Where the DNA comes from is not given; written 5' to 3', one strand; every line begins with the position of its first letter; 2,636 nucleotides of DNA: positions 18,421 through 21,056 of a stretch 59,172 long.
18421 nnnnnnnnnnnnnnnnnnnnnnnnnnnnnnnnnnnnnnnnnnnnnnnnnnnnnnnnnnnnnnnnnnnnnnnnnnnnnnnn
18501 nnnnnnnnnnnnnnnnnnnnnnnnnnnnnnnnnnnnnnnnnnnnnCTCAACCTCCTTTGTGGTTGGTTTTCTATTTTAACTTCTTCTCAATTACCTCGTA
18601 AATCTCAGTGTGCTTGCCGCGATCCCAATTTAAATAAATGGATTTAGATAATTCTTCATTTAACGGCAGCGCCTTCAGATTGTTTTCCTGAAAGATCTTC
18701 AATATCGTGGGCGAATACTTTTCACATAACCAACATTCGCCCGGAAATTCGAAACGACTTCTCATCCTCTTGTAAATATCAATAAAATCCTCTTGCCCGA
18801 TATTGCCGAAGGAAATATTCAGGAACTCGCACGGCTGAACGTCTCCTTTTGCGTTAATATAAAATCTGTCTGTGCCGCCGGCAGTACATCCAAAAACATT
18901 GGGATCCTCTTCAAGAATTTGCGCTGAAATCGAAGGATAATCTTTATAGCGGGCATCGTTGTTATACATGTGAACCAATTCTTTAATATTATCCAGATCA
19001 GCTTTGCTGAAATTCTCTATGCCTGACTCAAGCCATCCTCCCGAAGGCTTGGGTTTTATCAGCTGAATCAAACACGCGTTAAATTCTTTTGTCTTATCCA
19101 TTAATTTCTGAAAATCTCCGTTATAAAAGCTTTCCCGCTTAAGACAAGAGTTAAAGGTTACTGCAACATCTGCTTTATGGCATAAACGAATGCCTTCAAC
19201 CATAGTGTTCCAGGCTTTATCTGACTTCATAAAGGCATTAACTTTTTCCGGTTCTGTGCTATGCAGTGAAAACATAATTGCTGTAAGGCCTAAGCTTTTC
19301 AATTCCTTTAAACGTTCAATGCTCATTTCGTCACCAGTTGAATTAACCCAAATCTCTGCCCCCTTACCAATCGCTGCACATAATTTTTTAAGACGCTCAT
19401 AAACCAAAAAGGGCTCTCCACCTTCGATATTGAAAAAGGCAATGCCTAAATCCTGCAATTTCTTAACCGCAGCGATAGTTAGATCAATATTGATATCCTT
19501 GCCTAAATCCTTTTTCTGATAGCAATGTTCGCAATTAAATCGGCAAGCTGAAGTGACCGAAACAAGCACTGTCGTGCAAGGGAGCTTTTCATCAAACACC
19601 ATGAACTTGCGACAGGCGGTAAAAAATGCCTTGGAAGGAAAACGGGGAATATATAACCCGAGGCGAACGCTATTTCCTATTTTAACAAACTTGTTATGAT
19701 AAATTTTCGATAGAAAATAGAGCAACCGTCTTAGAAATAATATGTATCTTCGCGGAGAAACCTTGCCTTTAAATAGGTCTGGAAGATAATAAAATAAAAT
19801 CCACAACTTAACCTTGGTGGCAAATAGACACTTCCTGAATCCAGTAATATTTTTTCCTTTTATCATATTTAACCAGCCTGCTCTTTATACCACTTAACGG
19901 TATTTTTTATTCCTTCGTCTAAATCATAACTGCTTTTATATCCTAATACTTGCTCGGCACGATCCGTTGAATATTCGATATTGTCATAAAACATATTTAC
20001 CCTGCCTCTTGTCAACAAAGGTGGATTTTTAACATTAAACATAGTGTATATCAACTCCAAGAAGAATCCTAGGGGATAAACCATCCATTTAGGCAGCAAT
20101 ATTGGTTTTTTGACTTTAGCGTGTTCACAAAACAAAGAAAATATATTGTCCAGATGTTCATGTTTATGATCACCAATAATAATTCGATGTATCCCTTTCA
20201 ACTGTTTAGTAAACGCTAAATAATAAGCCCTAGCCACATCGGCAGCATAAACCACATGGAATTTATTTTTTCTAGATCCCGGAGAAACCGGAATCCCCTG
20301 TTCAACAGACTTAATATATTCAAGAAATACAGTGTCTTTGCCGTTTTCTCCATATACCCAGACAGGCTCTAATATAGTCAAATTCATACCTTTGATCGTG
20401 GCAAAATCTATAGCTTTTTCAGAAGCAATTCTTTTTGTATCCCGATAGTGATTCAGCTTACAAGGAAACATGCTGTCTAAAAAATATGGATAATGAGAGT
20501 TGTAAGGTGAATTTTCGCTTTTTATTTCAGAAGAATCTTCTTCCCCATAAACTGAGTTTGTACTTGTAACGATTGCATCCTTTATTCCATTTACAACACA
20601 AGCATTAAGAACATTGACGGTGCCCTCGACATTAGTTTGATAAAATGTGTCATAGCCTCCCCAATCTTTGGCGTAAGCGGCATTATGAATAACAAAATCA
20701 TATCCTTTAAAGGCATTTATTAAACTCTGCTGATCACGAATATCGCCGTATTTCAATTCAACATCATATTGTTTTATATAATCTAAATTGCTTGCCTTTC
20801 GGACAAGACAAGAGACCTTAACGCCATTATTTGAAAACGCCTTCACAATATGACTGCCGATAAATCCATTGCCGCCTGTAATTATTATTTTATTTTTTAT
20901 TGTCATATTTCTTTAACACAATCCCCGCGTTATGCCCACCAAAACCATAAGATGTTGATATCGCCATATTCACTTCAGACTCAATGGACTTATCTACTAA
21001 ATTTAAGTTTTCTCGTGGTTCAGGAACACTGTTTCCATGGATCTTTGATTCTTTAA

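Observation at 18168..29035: A 12-gene, translationally coupled, MarR-headed cluster combines sphingolipid-type chemistry (ACP, oxoamine synthase, lipid kinase, SDR) with KAS, an AIR-synthase-like enzyme, OYE reductase, UbiA prenyltransferase and a radical SAM/SPASM enzyme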

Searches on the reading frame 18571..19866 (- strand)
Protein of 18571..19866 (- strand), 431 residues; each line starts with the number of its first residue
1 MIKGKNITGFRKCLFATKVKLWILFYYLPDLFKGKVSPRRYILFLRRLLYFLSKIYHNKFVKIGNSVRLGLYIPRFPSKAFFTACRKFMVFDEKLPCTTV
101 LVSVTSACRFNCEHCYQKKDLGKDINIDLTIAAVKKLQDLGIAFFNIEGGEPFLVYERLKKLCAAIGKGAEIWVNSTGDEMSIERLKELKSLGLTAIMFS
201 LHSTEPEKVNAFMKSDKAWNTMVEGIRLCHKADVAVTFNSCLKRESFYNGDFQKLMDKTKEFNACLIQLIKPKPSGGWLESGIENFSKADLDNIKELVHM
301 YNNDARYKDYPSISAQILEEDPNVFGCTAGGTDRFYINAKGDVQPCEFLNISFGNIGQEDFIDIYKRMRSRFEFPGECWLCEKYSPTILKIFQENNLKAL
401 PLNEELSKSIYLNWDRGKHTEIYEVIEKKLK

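Call 4: search_protein_families(library=pfam, proteins=[window:18571-19866:-], max_evalue=0.01)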
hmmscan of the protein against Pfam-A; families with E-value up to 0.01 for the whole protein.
window:18571-19866:- (431 aa): 3 families
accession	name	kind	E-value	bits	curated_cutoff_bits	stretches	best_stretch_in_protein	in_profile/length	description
PF04055.27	Radical_SAM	-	3.2e-17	63.6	29.5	1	102-239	1-147/166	Radical SAM superfamily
PF13186.11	SPASM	-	2.1e-06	28.3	21.5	1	327-381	1-66/67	Iron-sulfur cluster-binding domain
PF13353.11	Fer4_12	-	3.8e-05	24.4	22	1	104-174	11-88/137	4Fe-4S single cluster domain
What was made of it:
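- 18571..19866 (-): Radical SAM enzyme (431 aa) with an N-terminal ~95-aa extension and a partial SPASM/twitch-like C-terminal domain. Pfam (call 4).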

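Call 7: search_protein_families(library=ncbifam, proteins=[window:18571-19866:-], max_evalue=0.001)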
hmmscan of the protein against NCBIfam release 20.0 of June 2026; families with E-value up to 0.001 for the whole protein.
window:18571-19866:- (431 aa): 29 families (the best 25 are shown)
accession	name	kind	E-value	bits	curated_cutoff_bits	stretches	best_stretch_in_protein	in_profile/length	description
TIGR04055.1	rSAM_NirJ2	equivalog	2.2e-22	80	500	1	104-368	6-276/326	putative heme d1 biosynthesis radical SAM protein NirJ2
TIGR04303.1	GeoRSP_rSAM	equivalog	4.2e-20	72.6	400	1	99-367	6-277/325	GeoRSP system radical SAM/SPASM protein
TIGR04545.1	rSAM_ahbD_hemeb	equivalog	3.4e-17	62.9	500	2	103-299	5-202/339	heme b synthase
TIGR04053.2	TIGR04053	equivalog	3.8e-17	62.6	395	2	100-248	10-164/366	TIGR04053 family radical SAM/SPASM domain-containing protein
TIGR02668.1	moaA_archaeal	equivalog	1.9e-14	53.4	325.25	1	98-298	10-210/303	GTP 3',8-cyclase MoaA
TIGR02666.1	moaA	equivalog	1.5e-13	50.4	284.05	1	100-257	12-178/336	GTP 3',8-cyclase MoaA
TIGR02109.1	PQQ_syn_pqqE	equivalog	3.5e-13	49.2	381.35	1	98-383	7-298/358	pyrroloquinoline quinone biosynthesis protein PqqE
TIGR04403.1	rSAM_skfB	equivalog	5.5e-13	48.5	300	1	97-368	104-370/402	sporulation killing factor system radical SAM maturase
NF001199.0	PRK00164.2-1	equivalog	7.9e-13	48.2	231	1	98-299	12-214/308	GTP 3',8-cyclase MoaA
TIGR04054.1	rSAM_NirJ1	equivalog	8.7e-13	47.6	650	1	100-265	38-206/387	putative heme d1 biosynthesis radical SAM protein NirJ1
TIGR04546.1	rSAM_ahbC_deAc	equivalog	2.3e-11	43.1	650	1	99-246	40-189/390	12,18-didecarboxysiroheme deacetylase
TIGR04347.1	pseudo_SAM_Halo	equivalog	4.8e-11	42.5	525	1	98-235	38-177/390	TIGR04347 family pseudo-SAM/SPASM protein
TIGR04051.1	rSAM_NirJ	equivalog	7.8e-11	41.5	515.45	1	101-247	5-153/354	heme d1 biosynthesis radical SAM protein NirJ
NF038283.1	viperin_w_prok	equivalog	1.6e-09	37.4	180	1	104-259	8-178/281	viperin family antiviral radical SAM protein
TIGR04317.1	W_rSAM_matur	equivalog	2.9e-08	33.2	380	1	99-216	5-125/349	tungsten cofactor oxidoreductase radical SAM maturase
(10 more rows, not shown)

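Call 25: search_solved_structures(query=window:18571-19866:-, max_evalue=0.001)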
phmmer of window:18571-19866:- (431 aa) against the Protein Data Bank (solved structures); distinct sequences matched with E-value up to 0.001: 1.
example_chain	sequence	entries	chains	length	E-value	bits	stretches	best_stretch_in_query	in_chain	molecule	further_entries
6efn_A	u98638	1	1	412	4e-09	38.7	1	92-367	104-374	Sporulation killing factor maturation protein SkfB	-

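Call 52: find_homologous_proteins(query=window:18571-19866:-, max_evalue=0.00001)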
Query window:18571-19866:- (431 aa): 1011 proteins with E <= 0.00001 among 4661 candidates; the best 120 are listed.
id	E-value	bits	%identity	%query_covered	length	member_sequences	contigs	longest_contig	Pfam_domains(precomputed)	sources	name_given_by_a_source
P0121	2.0e-296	1000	100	100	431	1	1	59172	PF13186.12,PF04055.28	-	-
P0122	8.1e-253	857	86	100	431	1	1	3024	PF13186.12,PF04055.28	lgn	-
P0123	7.4e-250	847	83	100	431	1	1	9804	PF13186.12,PF04055.28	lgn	-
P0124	1.6e-247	839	83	100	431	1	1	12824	PF13186.12,PF04055.28,PF13353.12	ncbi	-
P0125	1.3e-246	836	83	100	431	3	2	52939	PF13186.12,PF04055.28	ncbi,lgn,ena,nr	ncbi:MAG: radical SAM protein [Candidatus Omnitrophica bacterium]|nr:radical SAM protein [Candidatus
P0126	6.0e-244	827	82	100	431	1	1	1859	PF13186.12,PF04055.28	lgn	-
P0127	7.7e-243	824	80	100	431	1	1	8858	PF13186.12,PF04055.28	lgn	-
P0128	3.6e-242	821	80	100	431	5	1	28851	PF13186.12,PF04055.28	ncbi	ncbi:MAG: radical SAM protein [Candidatus Omnitrophota bacterium]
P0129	2.5e-240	815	80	100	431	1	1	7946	PF13186.12,PF04055.28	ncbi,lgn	-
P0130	3.6e-240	815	79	100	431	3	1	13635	PF13186.12,PF04055.28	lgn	-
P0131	1.4e-238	810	79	100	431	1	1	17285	PF13186.12,PF04055.28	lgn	-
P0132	4.8e-238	808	79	100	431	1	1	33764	PF13186.12,PF04055.28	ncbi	ncbi:MAG: radical SAM protein [Candidatus Omnitrophota bacterium]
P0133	1.1e-237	807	78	100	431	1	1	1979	PF13186.12,PF04055.28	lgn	-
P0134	3.9e-233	792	77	100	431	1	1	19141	PF13186.12,PF04055.28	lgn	-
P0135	5.4e-233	791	77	100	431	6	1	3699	PF13186.12,PF04055.28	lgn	-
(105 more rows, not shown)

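Call 61: predict_structure(alignment_id=A2)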
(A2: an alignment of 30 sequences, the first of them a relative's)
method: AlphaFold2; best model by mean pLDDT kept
length: 431 residues; sequences in the alignment: 30
mean_pLDDT: 87.6   pTM: 0.90
mean pLDDT of the five models: 87.6, 87.6, 87.2, 85.2, 82.3
residues with pLDDT >= 90: 250; 70-90: 152; 50-70: 24; < 50: 5
segments of 3 or more residues with pLDDT < 50: 328-332
pLDDT, mean of each block of 10 residues (from residue 1): 77 88 95 93 90 69 84 89 89 76 92 76 90 95 92 97 96 97 98 96 95 95 98 95 93 97 92 75 83 90 89 81 57 77 85 95 92 74 87 90 92 81 76 66
secondary structure, 60 per line:
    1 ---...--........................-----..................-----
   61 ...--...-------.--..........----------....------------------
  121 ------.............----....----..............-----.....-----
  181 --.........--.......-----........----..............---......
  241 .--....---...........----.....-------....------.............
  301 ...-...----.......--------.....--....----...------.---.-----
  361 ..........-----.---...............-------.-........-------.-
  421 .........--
elements in order: E4-6 H9-32 H38-55 E61-63 E66-68 H79-88 E99-102 H127-139 E144-147 H152-165 E171-175 H183-191 E194-200 H206-213 H218-231 E235-241 H244-247 H251-261 E266-270 H278-281 H288-303 E312-315 H327-331 E334-337 E342-344 H361-370 H380-394 H404-411 H421-429
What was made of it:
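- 18571..19866 (-): AF2 model has pLDDT 87.6 (call 61).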

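Call 63: fold_search(model_id=the predicted structure, library=pdb)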
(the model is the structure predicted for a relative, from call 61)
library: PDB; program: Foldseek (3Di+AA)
matches with E <= 10: 1847; with E <= 0.001: 198
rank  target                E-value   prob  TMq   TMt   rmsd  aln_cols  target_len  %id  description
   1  6efn                  3.1e-14  1.00  0.52  0.58   4.3       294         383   17  Structure of a RiPP maturase, SkfB (released 2018-10-24)
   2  7vob                  8.7e-12  1.00  0.48  0.61   8.8       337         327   17  The crystal structure of a Radical SAM Enzyme BlsE involved in the Biosynthesis of Blasticidin S (released 2022-05-04)
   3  5v1q_B                1.9e-11  1.00  0.53  0.53   5.6       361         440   14  Crystal structure of Streptococcus suis SuiB (released 2017-08-30)
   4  5v1t_A                3.8e-11  1.00  0.52  0.51   5.9       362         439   15  Crystal structure of Streptococcus suis SuiB bound to precursor peptide SuiA (released 2017-08-30)
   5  5v1s_A                4.0e-11  1.00  0.52  0.52   5.6       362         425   15  Crystal structure of Streptococcus suis SuiB bound to S-adenosylmethionine (released 2017-08-30)
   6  5v1q_A                9.1e-11  1.00  0.54  0.55   5.4       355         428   15  Crystal structure of Streptococcus suis SuiB (released 2017-08-30)
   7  9dfw_A                1.7e-10  1.00  0.44  0.64  10.2       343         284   11  X-ray crystal structure of an engineered Viperin-like enzyme from T. virens with bound CTP and SAM (released 2025-02-12)
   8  5vsl_A                2.1e-10  1.00  0.43  0.66   4.5       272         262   16  Crystal structure of viperin with bound [4Fe-4S] cluster and S-adenosylhomocysteine (SAH) (released 2017-06-14)
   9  8ai3_B                2.1e-10  1.00  0.42  0.54   7.1       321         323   18  Crystal structure of radical SAM epimerase EpeE C223A mutant from Bacillus subtilis with [4Fe-4S] clusters and S-adeno (released 2024-01-10)
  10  9dfn                  2.6e-10  1.00  0.43  0.63   4.4       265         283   14  X-ray crystal structure of the second viperin-like enzyme from Trichoderma virens with bound CTP and SAM (released 2025-02-19)
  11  8ai6_A                3.2e-10  1.00  0.41  0.53   8.1       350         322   17  Crystal structure of radical SAM epimerase EpeE D210A mutant from Bacillus subtilis with [4Fe-4S] clusters, S-adenosyl (released 2024-01-10)
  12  5vsm_A                3.6e-10  1.00  0.43  0.68   4.5       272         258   16  Crystal structure of viperin with bound [4Fe-4S] cluster, 5'-deoxyadenosine, and L-methionine (released 2017-06-14)
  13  9dfw_B                4.4e-10  1.00  0.43  0.60   4.4       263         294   11  X-ray crystal structure of an engineered Viperin-like enzyme from T. virens with bound CTP and SAM (released 2025-02-12)
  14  6q2p_B                4.9e-10  1.00  0.43  0.61   4.1       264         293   16  Crystal structure of mouse viperin bound to cytidine triphosphate and S-adenosylhomocysteine (released 2020-01-22)
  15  8ai3_A                4.9e-10  1.00  0.42  0.54   7.0       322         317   18  Crystal structure of radical SAM epimerase EpeE C223A mutant from Bacillus subtilis with [4Fe-4S] clusters and S-adeno (released 2024-01-10)
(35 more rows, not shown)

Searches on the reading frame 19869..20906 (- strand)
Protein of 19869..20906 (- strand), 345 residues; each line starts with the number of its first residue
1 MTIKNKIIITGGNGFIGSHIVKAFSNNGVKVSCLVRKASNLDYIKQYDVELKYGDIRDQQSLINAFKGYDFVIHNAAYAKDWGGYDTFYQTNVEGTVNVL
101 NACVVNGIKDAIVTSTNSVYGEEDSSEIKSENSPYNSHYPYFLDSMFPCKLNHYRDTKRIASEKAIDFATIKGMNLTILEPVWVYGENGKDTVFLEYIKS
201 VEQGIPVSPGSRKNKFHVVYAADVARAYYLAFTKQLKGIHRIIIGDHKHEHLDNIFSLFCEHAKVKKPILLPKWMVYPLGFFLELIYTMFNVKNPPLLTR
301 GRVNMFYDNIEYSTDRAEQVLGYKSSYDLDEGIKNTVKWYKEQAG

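Call 3: search_protein_families(library=pfam, proteins=[window:19869-20906:-], max_evalue=0.01)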
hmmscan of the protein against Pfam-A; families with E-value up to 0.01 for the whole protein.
window:19869-20906:- (345 aa): 9 families
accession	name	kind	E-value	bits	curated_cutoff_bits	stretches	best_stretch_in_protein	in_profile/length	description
PF01370.27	Epimerase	-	1.6e-33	116.5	20.9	1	7-238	1-231/240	NAD dependent epimerase/dehydratase family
PF01073.25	3Beta_HSD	-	9.2e-28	97.5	22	1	8-234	1-231/280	3-beta hydroxysteroid dehydrogenase/isomerase family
PF16363.11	GDP_Man_Dehyd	-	8e-21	75.3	27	1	8-141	1-153/332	GDP-mannose 4,6 dehydratase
PF13460.12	NAD_binding_10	-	1e-15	58.5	27.2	1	11-195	1-157/184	NAD(P)H-binding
PF07993.18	NAD_binding_4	-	3.7e-14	52.9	20.1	2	66-187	86-210/258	Male sterility protein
PF05368.20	NmrA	-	1.2e-11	45.2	27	1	4-115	2-106/298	NmrA-like family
PF02719.21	Polysacc_synt_2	-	2.6e-10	40.4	20.2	1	7-117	1-129/293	Polysaccharide biosynthesis protein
PF04321.23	RmlD_sub_bind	-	2.7e-10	40.2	27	1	6-194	2-161/287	RmlD substrate binding domain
PF00106.31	adh_short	-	0.00033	20.6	26.6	1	6-121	2-139/195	short chain dehydrogenase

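Call 7: search_protein_families(library=ncbifam, proteins=[window:19869-20906:-], max_evalue=0.001)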
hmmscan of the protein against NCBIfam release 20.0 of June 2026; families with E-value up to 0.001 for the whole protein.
window:19869-20906:- (345 aa): 30 families (the best 25 are shown)
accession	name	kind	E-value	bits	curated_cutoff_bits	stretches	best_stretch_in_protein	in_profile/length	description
TIGR03466.1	HpnA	hypoth_equivalog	5.8e-42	143.7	367.65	1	6-343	2-324/327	hopanoid-associated sugar epimerase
NF042423.1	oxyalk_red_Shew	equivalog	1e-33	116.8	580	1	5-334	9-329/331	2-alkyl-3-oxoalkanoate reductase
NF042422.1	oxyalk_red_OleD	equivalog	1.1e-33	117.1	580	1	6-338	2-326/329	2-alkyl-3-oxoalkanoate reductase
NF052578.1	StrlDmthSdmBMthl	equivalog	1e-25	91.2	600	1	8-343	4-325/328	sterol demethylase protein SdmB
TIGR04180.1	EDH_00030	hypoth_equivalog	1e-22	80.5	475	1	7-141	1-145/297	NAD-dependent 4,6-dehydratase LegB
TIGR01179.1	galE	equivalog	4.2e-20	71.8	262.3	1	6-141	1-145/332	UDP-glucose 4-epimerase GalE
TIGR01181.1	dTDP_gluc_dehyt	equivalog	9.6e-16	57.7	365.1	1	6-141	1-151/321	dTDP-glucose 4,6-dehydratase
TIGR02622.1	CDP_4_6_dhtase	equivalog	7.4e-15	54.9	278.45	1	4-141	4-154/352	CDP-glucose 4,6-dehydratase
TIGR02197.1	heptose_epim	equivalog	2e-14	53.5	274.6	1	7-137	1-137/316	ADP-glyceromanno-heptose 6-epimerase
TIGR01746.1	Thioester-redct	subfamily_domain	2.1e-14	53.5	213.35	2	69-227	89-242/371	thioester reductase domain-containing protein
TIGR03589.1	PseB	equivalog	1.6e-12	47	407.75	1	4-117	4-126/324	UDP-N-acetylglucosamine 4,6-dehydratase (inverting)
TIGR04130.1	FnlA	equivalog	3.6e-12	45.8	730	1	4-118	3-126/337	UDP-N-acetylglucosamine 4,6-dehydratase/5-epimerase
NF041293.1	G6PDh_Azf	equivalog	5.6e-11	42.3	400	1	5-153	3-151/252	NAD-dependent glucose-6-phosphate dehydrogenase Azf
NF007956.0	PRK10675.1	subfamily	2.6e-10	40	394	1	6-124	2-132/338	UDP-glucose 4-epimerase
TIGR01214.1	rmlD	equivalog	1.7e-08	33.9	224.05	1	6-191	1-157/285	dTDP-4-dehydrorhamnose reductase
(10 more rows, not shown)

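Call 30: search_solved_structures(query=window:19869-20906:-, max_evalue=1e-10)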
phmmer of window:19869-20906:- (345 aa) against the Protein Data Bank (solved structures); distinct sequences matched with E-value up to 1e-10: 16.
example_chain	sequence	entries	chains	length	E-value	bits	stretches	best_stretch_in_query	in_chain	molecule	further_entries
3wj7_A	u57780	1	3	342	6.7e-22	81.1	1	3-342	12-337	Putative oxidoreductase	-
1r6d_A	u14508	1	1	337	2.3e-16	62.9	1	6-142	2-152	TDP-glucose-4,6-dehydratase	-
1r66_A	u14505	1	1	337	1.1e-15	60.6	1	6-142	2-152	TDP-glucose-4,6-dehydratase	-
6nbr_A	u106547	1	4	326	1.5e-14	56.9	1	4-237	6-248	Kavalactone reductase 1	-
2p5u_A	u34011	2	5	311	1.9e-13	53.3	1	6-246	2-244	UDP-glucose 4-epimerase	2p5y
6dnt_A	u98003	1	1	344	4.5e-13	52.1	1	3-247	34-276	NAD-dependent epimerase/dehydratase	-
6wjb_A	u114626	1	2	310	5.1e-13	51.9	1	5-147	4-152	NAD-dependent epimerase/dehydratase family protein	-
8rdg_A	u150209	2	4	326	7.7e-13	51.3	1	6-124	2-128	SDR family NAD(P)-dependent oxidoreductase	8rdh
8rdi_A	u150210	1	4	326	8.2e-13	51.2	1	6-123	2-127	SDR family NAD(P)-dependent oxidoreductase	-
6kv9_A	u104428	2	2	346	1.1e-12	50.7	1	6-260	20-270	MoeE5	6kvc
6wj9_A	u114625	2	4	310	2.1e-12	49.9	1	5-147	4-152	NAD-dependent epimerase/dehydratase family protein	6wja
4j2o_A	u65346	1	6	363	1.5e-11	47.1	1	4-118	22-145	UDP-N-acetylglucosamine 4,6-dehydratase/5-epimerase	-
8wxk_A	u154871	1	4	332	1.9e-11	46.7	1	4-143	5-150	UDP-glucose 4-epimerase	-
6jkg_A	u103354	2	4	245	2e-11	46.7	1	7-232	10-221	Sterol-4-alpha-carboxylate 3-dehydrogenase, decarboxylating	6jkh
3m2p_A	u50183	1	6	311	4.6e-11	45.5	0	6-134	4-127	UDP-N-acetylglucosamine 4-epimerase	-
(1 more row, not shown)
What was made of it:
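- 19869..20906 (-): Extended SDR (345 aa), HpnA/OleD/3beta-HSD-like, predicted ketoreductase. Calls 3, 7 and 30.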
